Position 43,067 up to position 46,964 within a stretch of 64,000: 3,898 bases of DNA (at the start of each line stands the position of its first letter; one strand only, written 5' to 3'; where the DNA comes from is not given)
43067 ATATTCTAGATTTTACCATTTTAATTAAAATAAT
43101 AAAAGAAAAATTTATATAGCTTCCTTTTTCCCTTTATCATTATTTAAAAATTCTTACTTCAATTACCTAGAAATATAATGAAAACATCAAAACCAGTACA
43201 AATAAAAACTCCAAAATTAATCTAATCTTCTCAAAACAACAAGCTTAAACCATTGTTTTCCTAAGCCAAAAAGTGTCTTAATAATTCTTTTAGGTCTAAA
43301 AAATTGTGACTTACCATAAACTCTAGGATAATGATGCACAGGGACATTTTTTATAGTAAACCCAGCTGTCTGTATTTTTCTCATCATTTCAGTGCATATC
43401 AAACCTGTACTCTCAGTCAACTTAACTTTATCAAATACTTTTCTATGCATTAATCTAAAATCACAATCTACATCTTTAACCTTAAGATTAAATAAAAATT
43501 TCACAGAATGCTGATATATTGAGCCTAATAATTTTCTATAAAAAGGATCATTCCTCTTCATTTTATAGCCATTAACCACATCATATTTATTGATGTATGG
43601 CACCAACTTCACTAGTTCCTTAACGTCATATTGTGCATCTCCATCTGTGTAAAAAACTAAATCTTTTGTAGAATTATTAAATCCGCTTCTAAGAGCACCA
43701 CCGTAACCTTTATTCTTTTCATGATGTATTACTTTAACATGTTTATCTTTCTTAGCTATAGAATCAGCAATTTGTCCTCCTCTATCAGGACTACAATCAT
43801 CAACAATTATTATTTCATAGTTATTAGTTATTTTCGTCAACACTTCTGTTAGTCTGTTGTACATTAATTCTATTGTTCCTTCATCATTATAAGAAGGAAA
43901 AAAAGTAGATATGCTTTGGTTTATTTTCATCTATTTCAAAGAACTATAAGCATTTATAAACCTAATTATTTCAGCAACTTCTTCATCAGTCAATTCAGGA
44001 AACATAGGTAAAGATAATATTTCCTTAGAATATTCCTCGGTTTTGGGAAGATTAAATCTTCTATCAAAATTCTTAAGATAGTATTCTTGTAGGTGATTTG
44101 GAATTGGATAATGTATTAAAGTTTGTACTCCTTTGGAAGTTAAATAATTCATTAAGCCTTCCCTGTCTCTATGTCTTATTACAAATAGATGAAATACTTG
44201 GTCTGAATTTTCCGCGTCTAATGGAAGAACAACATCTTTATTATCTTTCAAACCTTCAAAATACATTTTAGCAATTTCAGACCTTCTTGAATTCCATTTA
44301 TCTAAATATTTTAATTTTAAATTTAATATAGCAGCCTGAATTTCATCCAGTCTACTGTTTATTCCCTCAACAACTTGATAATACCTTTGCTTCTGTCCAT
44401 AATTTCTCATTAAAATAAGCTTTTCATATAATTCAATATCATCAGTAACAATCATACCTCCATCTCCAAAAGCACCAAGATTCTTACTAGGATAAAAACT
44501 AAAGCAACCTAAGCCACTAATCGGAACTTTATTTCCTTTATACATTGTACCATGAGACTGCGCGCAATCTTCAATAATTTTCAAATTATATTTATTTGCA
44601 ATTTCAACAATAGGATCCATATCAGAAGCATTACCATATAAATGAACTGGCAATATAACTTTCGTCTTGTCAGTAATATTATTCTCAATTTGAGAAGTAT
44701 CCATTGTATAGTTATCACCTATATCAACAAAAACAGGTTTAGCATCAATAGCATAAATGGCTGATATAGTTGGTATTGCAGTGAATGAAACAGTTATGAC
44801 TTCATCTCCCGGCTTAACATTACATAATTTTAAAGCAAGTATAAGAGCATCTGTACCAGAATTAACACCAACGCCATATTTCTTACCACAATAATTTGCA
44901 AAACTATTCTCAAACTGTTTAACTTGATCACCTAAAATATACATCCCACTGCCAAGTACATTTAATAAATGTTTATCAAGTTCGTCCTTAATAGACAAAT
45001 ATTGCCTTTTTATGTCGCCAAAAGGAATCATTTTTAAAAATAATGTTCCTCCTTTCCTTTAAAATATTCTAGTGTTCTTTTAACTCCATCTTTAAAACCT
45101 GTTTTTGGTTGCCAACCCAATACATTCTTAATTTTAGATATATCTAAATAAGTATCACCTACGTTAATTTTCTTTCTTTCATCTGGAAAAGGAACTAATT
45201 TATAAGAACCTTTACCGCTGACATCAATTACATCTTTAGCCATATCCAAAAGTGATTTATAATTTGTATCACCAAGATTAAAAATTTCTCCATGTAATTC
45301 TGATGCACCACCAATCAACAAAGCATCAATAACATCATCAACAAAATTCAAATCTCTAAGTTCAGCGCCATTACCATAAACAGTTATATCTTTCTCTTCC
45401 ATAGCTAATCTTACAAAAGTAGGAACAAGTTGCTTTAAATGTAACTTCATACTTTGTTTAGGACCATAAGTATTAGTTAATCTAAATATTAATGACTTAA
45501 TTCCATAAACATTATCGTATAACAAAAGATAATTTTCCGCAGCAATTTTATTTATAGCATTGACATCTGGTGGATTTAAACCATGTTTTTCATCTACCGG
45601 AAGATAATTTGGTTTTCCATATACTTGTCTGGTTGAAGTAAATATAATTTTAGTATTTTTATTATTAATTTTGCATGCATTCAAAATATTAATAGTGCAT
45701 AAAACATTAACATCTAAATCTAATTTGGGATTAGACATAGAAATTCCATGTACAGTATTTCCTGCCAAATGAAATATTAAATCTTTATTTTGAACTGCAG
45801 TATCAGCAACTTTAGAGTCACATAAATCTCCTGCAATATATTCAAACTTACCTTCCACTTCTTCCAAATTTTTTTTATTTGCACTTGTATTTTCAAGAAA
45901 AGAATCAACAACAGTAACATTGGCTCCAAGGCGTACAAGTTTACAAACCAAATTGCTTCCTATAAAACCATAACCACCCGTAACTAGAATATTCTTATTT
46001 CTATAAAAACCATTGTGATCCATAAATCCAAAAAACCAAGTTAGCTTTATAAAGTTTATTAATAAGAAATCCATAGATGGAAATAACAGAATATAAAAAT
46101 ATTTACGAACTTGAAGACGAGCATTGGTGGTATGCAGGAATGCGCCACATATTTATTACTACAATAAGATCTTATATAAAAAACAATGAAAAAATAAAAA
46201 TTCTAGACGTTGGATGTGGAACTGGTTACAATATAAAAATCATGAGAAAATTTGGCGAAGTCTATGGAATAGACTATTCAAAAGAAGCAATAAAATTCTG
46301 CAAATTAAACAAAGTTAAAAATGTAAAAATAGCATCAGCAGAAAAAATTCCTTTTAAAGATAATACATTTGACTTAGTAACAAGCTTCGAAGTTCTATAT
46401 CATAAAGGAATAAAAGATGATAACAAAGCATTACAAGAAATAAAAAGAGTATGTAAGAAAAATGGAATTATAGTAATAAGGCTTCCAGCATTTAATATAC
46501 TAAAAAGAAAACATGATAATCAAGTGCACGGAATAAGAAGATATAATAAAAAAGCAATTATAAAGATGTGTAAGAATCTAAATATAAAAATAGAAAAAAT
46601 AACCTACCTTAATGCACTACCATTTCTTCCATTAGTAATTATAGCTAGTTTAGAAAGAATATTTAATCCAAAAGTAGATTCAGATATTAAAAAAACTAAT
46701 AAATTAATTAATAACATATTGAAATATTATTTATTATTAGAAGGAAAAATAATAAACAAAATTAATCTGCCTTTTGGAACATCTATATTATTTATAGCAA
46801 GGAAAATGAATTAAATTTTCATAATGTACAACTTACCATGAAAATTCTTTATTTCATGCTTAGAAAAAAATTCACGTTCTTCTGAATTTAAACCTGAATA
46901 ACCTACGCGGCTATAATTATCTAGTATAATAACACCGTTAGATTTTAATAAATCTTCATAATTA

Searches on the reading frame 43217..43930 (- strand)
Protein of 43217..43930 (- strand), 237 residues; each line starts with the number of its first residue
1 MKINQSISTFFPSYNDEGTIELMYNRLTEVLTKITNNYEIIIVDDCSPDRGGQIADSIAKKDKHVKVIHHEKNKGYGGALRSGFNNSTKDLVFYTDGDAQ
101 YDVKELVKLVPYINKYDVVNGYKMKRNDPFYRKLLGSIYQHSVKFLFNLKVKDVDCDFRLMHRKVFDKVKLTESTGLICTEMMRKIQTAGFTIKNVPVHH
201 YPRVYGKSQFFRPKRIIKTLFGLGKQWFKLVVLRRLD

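Call 34: search_protein_families(library=pfam, proteins=[window:43217-43930:-], max_evalue=0.001)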
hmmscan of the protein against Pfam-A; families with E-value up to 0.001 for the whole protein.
window:43217-43930:- (237 aa): 2 families
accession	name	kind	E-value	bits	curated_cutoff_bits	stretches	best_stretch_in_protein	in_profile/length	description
PF00535.33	Glycos_transf_2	-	6e-29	101.6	23.3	1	10-169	3-167/168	Glycosyl transferase family 2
PF10111.15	Glyco_tranf_2_2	-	2.7e-05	24.3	27.3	1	25-109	17-102/276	Glycosyltransferase like family 2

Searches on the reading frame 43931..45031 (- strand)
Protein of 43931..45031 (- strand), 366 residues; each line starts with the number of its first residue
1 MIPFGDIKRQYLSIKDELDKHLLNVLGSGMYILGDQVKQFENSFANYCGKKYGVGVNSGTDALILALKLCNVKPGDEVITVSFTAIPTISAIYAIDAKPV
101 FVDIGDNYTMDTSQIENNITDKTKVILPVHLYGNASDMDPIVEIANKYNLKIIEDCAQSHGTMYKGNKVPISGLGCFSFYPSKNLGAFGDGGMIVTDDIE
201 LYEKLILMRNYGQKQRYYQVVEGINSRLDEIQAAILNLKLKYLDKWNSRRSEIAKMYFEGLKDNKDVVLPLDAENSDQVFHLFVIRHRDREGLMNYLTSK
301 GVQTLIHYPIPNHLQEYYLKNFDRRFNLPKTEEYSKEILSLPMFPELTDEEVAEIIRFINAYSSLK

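Call 71: search_protein_families(library=pfam, proteins=[window:43931-45031:-], max_evalue=0.001)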
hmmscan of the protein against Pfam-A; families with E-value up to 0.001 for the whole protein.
window:43931-45031:- (366 aa): 2 families
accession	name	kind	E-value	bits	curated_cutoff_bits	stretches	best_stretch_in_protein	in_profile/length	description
PF01041.23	DegT_DnrJ_EryC1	-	2.3e-111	373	19.8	1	14-358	3-358/360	DegT/DnrJ/EryC1/StrS aminotransferase family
PF00266.25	Aminotran_5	-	1.3e-05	24.8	21.5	1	57-269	68-299/371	Aminotransferase class-V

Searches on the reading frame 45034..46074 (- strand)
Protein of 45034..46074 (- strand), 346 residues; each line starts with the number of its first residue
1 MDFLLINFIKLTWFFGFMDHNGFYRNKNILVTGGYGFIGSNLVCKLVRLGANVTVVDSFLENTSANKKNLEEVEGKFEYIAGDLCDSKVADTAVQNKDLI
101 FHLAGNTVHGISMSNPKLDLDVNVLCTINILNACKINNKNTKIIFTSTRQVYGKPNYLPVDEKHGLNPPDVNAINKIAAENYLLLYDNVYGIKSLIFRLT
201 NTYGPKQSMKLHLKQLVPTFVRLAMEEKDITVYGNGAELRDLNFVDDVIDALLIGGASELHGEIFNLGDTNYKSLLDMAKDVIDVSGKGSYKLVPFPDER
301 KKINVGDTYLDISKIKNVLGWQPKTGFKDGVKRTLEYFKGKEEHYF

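Call 71: search_protein_families(library=pfam, proteins=[window:45034-46074:-], max_evalue=0.001)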
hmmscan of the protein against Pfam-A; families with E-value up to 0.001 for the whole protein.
window:45034-46074:- (346 aa): 8 families
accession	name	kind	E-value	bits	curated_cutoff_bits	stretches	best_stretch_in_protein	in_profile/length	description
PF16363.11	GDP_Man_Dehyd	-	6.6e-50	170.9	27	1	30-334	1-332/332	GDP-mannose 4,6 dehydratase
PF01370.27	Epimerase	-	1e-43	149.9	20.9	1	29-268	1-240/240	NAD dependent epimerase/dehydratase family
PF01073.25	3Beta_HSD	-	2.8e-19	69.7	22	1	30-252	1-225/280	3-beta hydroxysteroid dehydrogenase/isomerase family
PF04321.23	RmlD_sub_bind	-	9.9e-11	41.7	27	1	28-336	2-283/287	RmlD substrate binding domain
PF02719.21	Polysacc_synt_2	-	1.6e-09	37.8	20.2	1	29-288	1-249/293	Polysaccharide biosynthesis protein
PF07993.18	NAD_binding_4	-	1.1e-08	35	20.1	1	31-200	1-205/258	Male sterility protein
PF00106.31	adh_short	-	8.8e-07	29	26.6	1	27-96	1-70/195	short chain dehydrogenase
PF13460.12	NAD_binding_10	-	0.00014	22.2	27.2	1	33-161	1-112/184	NAD(P)H-binding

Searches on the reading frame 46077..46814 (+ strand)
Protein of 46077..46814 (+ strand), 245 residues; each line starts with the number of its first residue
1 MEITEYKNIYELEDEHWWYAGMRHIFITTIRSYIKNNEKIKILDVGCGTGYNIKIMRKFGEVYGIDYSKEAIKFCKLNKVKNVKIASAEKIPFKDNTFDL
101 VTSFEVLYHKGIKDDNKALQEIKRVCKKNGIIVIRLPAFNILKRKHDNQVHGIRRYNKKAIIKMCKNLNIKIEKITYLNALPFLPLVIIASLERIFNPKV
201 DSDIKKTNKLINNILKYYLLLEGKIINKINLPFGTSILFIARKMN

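Call 71: search_protein_families(library=pfam, proteins=[window:46077-46814:+], max_evalue=0.001)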
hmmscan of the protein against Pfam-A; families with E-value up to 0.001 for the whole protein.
window:46077-46814:+ (245 aa): 15 families
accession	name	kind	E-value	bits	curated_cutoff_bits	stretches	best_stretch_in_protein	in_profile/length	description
PF08241.18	Methyltransf_11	-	1.7e-25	89.9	21.2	1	43-134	1-95/95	Methyltransferase domain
PF13847.12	Methyltransf_31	-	6.1e-23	81.6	27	1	38-145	3-114/145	Methyltransferase domain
PF13649.12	Methyltransf_25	-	7.2e-19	68.7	27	1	42-130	1-97/97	Methyltransferase domain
PF13489.12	Methyltransf_23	-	1.8e-15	57.5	27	1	35-141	19-123/164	Methyltransferase domain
PF08242.18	Methyltransf_12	-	3.1e-13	50.7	30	1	43-132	1-98/98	Methyltransferase domain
PF01209.24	Ubie_methyltran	-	1.3e-09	38.2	20.1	1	32-134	41-151/233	ubiE/COQ5 methyltransferase family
PF07021.18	MetW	-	8.9e-07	29.2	21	1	31-141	8-114/193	Methionine biosynthesis protein MetW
PF05219.18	DREV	-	1.4e-06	28.1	26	1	32-136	88-188/265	DREV methyltransferase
PF02353.26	CMAS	-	4.6e-06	26.6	27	1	40-136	64-166/273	Mycolic acid cyclopropane synthetase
PF08003.17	Methyltransf_9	-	6.4e-06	25.8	23.8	1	33-134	110-217/315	Protein of unknown function (DUF1698)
PF05148.21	Methyltransf_8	-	6.3e-05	23.4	27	1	6-134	44-156/219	Hypothetical methyltransferase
PF01135.25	PCMT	-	0.0003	21.1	20.3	1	29-77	64-116/210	Protein-L-isoaspartate(D-aspartate) O-methyltransferase (PCMT)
PF13679.12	Methyltransf_32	-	0.00034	21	27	1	28-78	15-72/143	Methyltransferase domain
PF03141.22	Methyltransf_29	-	0.00034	19.8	23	1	27-174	102-254/506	Putative S-adenosyl-L-methionine-dependent methyltransferase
PF05175.20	MTS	-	0.00051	20.2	23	0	33-83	26-79/170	Methyltransferase small domain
